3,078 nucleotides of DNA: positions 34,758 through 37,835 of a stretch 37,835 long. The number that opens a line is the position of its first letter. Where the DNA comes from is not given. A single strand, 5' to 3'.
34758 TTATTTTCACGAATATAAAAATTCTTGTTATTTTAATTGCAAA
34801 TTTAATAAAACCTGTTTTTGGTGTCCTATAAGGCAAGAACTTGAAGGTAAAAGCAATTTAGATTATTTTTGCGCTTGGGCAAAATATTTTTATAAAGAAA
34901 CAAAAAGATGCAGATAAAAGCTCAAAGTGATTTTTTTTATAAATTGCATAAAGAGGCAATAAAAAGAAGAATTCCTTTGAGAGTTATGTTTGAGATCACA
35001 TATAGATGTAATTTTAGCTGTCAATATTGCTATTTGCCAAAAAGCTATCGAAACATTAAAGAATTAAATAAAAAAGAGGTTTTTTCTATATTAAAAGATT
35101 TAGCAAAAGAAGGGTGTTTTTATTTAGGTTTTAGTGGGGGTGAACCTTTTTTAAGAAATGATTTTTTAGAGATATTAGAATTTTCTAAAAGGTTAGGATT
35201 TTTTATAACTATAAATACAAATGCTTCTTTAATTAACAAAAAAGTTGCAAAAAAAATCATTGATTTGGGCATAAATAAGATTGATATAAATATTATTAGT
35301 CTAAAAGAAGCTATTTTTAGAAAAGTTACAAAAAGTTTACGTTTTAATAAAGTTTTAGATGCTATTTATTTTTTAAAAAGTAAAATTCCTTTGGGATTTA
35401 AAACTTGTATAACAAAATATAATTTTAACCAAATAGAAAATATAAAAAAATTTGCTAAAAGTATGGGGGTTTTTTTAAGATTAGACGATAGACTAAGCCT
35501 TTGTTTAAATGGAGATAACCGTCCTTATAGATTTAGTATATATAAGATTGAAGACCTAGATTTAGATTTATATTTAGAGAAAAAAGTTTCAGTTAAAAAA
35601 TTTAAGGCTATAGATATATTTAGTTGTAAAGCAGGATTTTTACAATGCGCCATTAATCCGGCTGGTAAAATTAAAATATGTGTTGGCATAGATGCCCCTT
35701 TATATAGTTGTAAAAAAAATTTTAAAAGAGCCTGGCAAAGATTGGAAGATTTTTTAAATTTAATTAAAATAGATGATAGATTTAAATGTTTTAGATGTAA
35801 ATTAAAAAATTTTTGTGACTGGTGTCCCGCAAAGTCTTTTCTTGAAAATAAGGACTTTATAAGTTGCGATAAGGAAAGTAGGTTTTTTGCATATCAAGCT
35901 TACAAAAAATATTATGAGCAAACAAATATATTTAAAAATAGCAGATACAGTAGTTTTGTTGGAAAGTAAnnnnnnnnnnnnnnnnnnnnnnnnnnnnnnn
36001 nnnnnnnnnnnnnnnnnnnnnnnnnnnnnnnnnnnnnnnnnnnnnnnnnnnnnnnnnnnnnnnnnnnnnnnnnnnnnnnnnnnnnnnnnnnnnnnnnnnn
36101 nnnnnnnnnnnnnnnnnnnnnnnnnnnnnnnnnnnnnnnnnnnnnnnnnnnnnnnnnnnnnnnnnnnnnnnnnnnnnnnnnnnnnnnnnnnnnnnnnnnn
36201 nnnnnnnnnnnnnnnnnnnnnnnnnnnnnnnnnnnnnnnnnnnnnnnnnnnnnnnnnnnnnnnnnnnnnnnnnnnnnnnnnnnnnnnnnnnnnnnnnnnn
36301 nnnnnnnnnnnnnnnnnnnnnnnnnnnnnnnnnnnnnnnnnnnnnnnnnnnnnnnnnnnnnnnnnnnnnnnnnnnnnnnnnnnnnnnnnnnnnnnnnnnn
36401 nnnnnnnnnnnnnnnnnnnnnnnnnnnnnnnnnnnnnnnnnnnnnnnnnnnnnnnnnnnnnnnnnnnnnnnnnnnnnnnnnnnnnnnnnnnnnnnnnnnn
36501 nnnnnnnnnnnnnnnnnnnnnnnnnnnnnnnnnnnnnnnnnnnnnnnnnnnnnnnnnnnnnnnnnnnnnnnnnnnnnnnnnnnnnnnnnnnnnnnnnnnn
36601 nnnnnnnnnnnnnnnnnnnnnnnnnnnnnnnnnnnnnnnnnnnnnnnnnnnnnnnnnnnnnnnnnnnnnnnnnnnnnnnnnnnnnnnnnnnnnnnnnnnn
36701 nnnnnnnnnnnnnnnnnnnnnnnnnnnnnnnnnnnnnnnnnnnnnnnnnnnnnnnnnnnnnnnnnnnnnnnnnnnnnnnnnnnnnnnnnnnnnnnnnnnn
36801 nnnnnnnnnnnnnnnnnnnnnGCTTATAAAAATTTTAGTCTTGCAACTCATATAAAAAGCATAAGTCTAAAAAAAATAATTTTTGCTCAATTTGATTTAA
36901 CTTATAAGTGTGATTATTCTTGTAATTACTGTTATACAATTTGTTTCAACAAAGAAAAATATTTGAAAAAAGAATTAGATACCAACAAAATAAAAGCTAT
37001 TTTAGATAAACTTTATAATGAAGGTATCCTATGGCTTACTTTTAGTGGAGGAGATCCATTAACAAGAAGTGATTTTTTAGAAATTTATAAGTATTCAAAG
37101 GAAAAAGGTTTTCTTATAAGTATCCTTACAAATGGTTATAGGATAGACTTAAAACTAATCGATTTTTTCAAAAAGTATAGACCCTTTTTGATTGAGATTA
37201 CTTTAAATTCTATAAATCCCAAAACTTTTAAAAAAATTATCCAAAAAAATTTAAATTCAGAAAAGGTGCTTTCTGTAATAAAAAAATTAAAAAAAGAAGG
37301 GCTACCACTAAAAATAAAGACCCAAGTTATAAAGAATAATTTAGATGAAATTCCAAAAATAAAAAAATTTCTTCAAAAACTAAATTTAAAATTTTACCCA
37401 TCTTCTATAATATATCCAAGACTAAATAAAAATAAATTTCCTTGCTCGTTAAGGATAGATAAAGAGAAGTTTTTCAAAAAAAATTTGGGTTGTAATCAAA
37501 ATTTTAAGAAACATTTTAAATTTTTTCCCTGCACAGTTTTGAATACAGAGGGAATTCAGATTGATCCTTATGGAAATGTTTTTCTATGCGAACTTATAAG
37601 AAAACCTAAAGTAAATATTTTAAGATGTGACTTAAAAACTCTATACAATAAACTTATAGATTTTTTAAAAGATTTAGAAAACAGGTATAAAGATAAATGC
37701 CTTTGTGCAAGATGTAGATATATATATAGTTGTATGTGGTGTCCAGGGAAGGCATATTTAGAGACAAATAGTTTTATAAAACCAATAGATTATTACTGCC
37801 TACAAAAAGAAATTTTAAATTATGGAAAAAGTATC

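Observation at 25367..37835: Thirteen co-directional, translationally coupled genes form one operon linking an export-like module to a RiPP-like module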

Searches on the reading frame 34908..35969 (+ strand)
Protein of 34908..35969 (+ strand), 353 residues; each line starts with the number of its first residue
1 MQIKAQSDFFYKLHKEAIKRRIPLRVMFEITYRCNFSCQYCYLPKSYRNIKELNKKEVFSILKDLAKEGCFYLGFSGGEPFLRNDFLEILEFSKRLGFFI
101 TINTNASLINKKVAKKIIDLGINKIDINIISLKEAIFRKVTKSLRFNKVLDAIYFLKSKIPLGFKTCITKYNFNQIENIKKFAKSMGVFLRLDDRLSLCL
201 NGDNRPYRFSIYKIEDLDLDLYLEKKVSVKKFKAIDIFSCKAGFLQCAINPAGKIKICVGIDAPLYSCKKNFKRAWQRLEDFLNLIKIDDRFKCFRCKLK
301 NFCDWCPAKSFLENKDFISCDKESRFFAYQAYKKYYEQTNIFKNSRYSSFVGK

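Call 7: search_protein_families(library=ncbifam, proteins=[window:34908-35969:+], max_evalue=0.01)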
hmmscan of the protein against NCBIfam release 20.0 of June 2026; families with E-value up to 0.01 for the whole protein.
window:34908-35969:+ (353 aa): 70 families (the best 25 are shown)
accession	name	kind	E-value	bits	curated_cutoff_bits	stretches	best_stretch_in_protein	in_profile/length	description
TIGR04055.1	rSAM_NirJ2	equivalog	4.5e-32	111.9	500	2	28-188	4-166/326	putative heme d1 biosynthesis radical SAM protein NirJ2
TIGR03962.1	mycofact_rSAM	equivalog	5.9e-26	91.4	265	1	22-193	10-183/339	mycofactocin radical SAM maturase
TIGR04545.1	rSAM_ahbD_hemeb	equivalog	6.6e-25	88.2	500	2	26-188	2-167/339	heme b synthase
TIGR04054.1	rSAM_NirJ1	equivalog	3e-24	85.4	650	1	26-186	38-200/387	putative heme d1 biosynthesis radical SAM protein NirJ1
TIGR02109.1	PQQ_syn_pqqE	equivalog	5.1e-23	81.6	381.35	1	21-185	4-171/358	pyrroloquinoline quinone biosynthesis protein PqqE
TIGR04051.1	rSAM_NirJ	equivalog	7.4e-23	81.1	515.45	1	26-186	4-166/354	heme d1 biosynthesis radical SAM protein NirJ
NF001199.0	PRK00164.2-1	equivalog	1.7e-22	79.9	231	1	27-215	15-210/308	GTP 3',8-cyclase MoaA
TIGR02668.1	moaA_archaeal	equivalog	5.7e-22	78.1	325.25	1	27-192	13-183/303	GTP 3',8-cyclase MoaA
NF050035.1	rSAM_WgK_link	exception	3.1e-21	75.8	650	1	22-187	7-175/367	radical SAM/SPASM peptide maturase WgkB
TIGR04303.1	GeoRSP_rSAM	equivalog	6.7e-21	75.2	400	1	22-188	3-169/325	GeoRSP system radical SAM/SPASM protein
TIGR02666.1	moaA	equivalog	1.3e-20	73.7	284.05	1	29-191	15-188/336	GTP 3',8-cyclase MoaA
TIGR04546.1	rSAM_ahbC_deAc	equivalog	3.1e-20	72.3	650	1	26-181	41-198/390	12,18-didecarboxysiroheme deacetylase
TIGR04347.1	pseudo_SAM_Halo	equivalog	1.6e-19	70.5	525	1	19-188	34-204/390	TIGR04347 family pseudo-SAM/SPASM protein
TIGR04317.1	W_rSAM_matur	equivalog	2.1e-19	69.9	380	1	25-188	5-176/349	tungsten cofactor oxidoreductase radical SAM maturase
TIGR03961.1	rSAM_PTO1314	hypoth_equivalog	5.2e-19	68.7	306.05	1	18-192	17-187/332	PTO1314 family radical SAM protein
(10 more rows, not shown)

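Call 8: search_protein_families(library=pfam, proteins=[window:34908-35969:+], max_evalue=0.01)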
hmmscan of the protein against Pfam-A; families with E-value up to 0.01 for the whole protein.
window:34908-35969:+ (353 aa): 2 families
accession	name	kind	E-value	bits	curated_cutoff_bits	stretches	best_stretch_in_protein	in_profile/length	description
PF04055.27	Radical_SAM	-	6.1e-24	85.5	29.5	1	29-182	2-165/166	Radical SAM superfamily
PF13353.11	Fer4_12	-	9.5e-06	26.4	22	1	33-91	14-72/137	4Fe-4S single cluster domain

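Call 10: find_encoding_contigs(protein=window:34908-35969:+, flank=10000, max_places=6)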
Protein window:34908-35969:+ (353 aa): no gene with exactly this product is on record in the collection.

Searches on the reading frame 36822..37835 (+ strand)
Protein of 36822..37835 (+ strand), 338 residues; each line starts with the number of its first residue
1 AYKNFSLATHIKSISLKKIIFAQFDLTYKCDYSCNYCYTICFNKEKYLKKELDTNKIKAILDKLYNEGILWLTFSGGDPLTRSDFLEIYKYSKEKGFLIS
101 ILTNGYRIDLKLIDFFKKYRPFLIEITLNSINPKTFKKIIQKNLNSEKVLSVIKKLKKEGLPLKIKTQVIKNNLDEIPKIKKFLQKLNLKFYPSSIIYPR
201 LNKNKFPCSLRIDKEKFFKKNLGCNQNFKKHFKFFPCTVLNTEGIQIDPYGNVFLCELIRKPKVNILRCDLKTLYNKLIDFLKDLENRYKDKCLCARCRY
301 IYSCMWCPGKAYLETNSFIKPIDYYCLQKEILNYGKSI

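Call 7: search_protein_families(library=ncbifam, proteins=[window:36822-37835:+], max_evalue=0.01)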
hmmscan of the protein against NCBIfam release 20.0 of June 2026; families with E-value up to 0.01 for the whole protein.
window:36822-37835:+ (338 aa): 66 families (the best 25 are shown)
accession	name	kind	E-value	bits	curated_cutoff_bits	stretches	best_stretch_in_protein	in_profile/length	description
TIGR04055.1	rSAM_NirJ2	equivalog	2.9e-26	92.8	500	1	25-184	5-161/326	putative heme d1 biosynthesis radical SAM protein NirJ2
TIGR04545.1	rSAM_ahbD_hemeb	equivalog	2.2e-23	83.2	500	1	24-189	4-167/339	heme b synthase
TIGR04051.1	rSAM_NirJ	equivalog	2.5e-22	79.4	515.45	1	24-199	6-179/354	heme d1 biosynthesis radical SAM protein NirJ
TIGR04546.1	rSAM_ahbC_deAc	equivalog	6.4e-21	74.6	650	1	6-189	25-205/390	12,18-didecarboxysiroheme deacetylase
NF038283.1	viperin_w_prok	equivalog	1.7e-20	73.3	180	1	24-190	6-181/281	viperin family antiviral radical SAM protein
TIGR04053.2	TIGR04053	equivalog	2e-20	73.4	395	1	24-192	12-181/366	TIGR04053 family radical SAM/SPASM domain-containing protein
TIGR02668.1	moaA_archaeal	equivalog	4e-20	72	325.25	1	25-187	15-177/303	GTP 3',8-cyclase MoaA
TIGR02109.1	PQQ_syn_pqqE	equivalog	4.2e-20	72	381.35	1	24-188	11-173/358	pyrroloquinoline quinone biosynthesis protein PqqE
NF001199.0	PRK00164.2-1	equivalog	1.2e-19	70.6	231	1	23-187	15-178/308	GTP 3',8-cyclase MoaA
TIGR02666.1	moaA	equivalog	6.1e-18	64.9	284.05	1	26-188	16-184/336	GTP 3',8-cyclase MoaA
TIGR04250.1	SCM_rSAM_ScmE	equivalog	1.3e-17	63.7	400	1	24-186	7-168/358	SynChlorMet cassette radical SAM/SPASM protein ScmE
TIGR03962.1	mycofact_rSAM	equivalog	3.3e-17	62.7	265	1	18-183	10-172/339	mycofactocin radical SAM maturase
TIGR04303.1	GeoRSP_rSAM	equivalog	6.9e-17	62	400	1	26-188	11-168/325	GeoRSP system radical SAM/SPASM protein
NF050035.1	rSAM_WgK_link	exception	1.3e-16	60.6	650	1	23-233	12-223/367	radical SAM/SPASM peptide maturase WgkB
TIGR04054.1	rSAM_NirJ1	equivalog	1.3e-15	57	650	1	24-189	40-202/387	putative heme d1 biosynthesis radical SAM protein NirJ1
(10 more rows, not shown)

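Call 8: search_protein_families(library=pfam, proteins=[window:36822-37835:+], max_evalue=0.01)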
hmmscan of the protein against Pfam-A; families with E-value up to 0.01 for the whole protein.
window:36822-37835:+ (338 aa): 2 families
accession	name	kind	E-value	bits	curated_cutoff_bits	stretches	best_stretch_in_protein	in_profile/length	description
PF04055.27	Radical_SAM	-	3.5e-24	86.3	29.5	1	26-184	3-166/166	Radical SAM superfamily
PF13353.11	Fer4_12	-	1.6e-06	28.9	22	1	29-108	14-94/137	4Fe-4S single cluster domain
